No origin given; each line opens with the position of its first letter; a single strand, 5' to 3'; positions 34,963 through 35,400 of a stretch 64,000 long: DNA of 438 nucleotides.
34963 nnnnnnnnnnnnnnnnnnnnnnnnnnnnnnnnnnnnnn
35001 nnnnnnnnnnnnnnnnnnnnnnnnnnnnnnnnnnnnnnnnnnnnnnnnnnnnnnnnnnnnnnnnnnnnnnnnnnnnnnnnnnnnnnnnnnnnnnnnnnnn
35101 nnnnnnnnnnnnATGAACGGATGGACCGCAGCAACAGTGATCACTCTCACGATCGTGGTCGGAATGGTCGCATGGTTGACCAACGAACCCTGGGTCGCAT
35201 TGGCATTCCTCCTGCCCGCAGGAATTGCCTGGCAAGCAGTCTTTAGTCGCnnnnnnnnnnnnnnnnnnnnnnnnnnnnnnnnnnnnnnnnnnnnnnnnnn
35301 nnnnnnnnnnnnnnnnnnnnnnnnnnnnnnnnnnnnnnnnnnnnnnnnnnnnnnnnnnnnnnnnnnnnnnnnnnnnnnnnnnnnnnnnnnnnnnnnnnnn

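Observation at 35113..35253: Unannotated 46-aa hydrophobic peptide gene with full expression signals, divergent from uvrD across a 12-bp inverted repeat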

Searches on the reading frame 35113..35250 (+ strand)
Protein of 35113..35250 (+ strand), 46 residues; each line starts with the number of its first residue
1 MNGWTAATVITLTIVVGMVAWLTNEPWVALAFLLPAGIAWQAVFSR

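Call 7: find_homologous_proteins(query=window:35113-35250:+, max_evalue=10)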
Query seq(46 aa) (46 aa): 1 proteins with E <= 10 among 1 candidates.
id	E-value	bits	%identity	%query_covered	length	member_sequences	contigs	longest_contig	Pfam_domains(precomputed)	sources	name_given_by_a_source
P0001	2.6e-21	91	100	100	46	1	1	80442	-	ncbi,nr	ncbi:hypothetical protein HQ487_00340 [Candidatus Uhrbacteria bacterium]|nr:hypothetical protein [Ca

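Call 10: find_encoding_contigs(protein=P0001, flank=10000)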
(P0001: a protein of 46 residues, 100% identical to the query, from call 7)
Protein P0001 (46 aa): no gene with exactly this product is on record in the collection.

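Call 16: search_protein_families(library=pfam, proteins=[window:35113-35250:+], max_evalue=1)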
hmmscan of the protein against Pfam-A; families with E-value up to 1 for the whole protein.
seq(46 aa): 2 families
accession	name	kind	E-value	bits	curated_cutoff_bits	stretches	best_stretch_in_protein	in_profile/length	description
PF17272.7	DUF5337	-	0.38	11.1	27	1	8-36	14-41/74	Family of unknown function (DUF5337)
PF11808.13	PhoR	-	0.75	10.7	27.1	1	7-42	7-42/86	Phosphate regulon sensor protein PhoR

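Call 21: search_protein_representatives(protein=window:35113-35250:+)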
Query: 46 residues. Proteins with E-value up to 0.001 (for the whole library): 1; up to 1e-10: 1; up to 1e-30: 0. The best 1 are listed.
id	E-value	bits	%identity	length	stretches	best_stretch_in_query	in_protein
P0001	8.3e-22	91.2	100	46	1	1-46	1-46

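Call 48: search_protein_families(library=padloc, proteins=[window:35113-35250:+], max_evalue=1)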
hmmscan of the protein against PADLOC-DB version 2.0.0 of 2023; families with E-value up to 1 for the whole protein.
seq(46 aa): 0 families

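Call 49: search_protein_families(library=ncbifam, proteins=[window:35113-35250:+], max_evalue=1)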
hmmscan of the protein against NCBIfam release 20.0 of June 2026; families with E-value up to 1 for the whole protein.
seq(46 aa): 0 families

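Call 50: search_protein_families(library=phrogs, proteins=[window:35113-35250:+], max_evalue=1)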
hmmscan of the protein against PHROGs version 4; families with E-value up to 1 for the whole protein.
seq(46 aa): 1 family
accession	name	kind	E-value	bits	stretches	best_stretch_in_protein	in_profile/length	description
phrog_30187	-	unknown function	0.1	13.7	1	6-44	18-55/70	-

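Call 51: predict_structure(protein=window:35113-35250:+)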
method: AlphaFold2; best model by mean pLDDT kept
length: 46 residues; sequences in the alignment: 1
mean_pLDDT: 91.6   pTM: 0.60
mean pLDDT of the five models: 91.6, 89.4, 82.7, 80.8, 79.5
residues with pLDDT >= 90: 37; 70-90: 8; 50-70: 1; < 50: 0
segments of 3 or more residues with pLDDT < 50: none
pLDDT, mean of each block of 10 residues (from residue 1): 85 95 95 91 91
secondary structure, 60 per line:
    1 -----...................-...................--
elements in order: H6-24 H26-44

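Call 60: search_dna_similar(query=window:35113-35250:+, collection=phages, mode=protein, max_evalue=1)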
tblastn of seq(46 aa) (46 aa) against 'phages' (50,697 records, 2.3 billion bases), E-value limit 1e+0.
No match.

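Call 82: fold_search(model_id=the predicted structure, library=pdb)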
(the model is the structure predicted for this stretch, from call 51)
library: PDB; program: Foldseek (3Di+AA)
matches with E <= 10: 1; with E <= 0.001: 0
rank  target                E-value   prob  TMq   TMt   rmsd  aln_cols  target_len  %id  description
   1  3vox_A                9.2e+00  0.06  0.53  0.18   4.6        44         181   16  X-ray Crystal Structure of Wild Type HrtR in the Apo Form (released 2012-07-25)
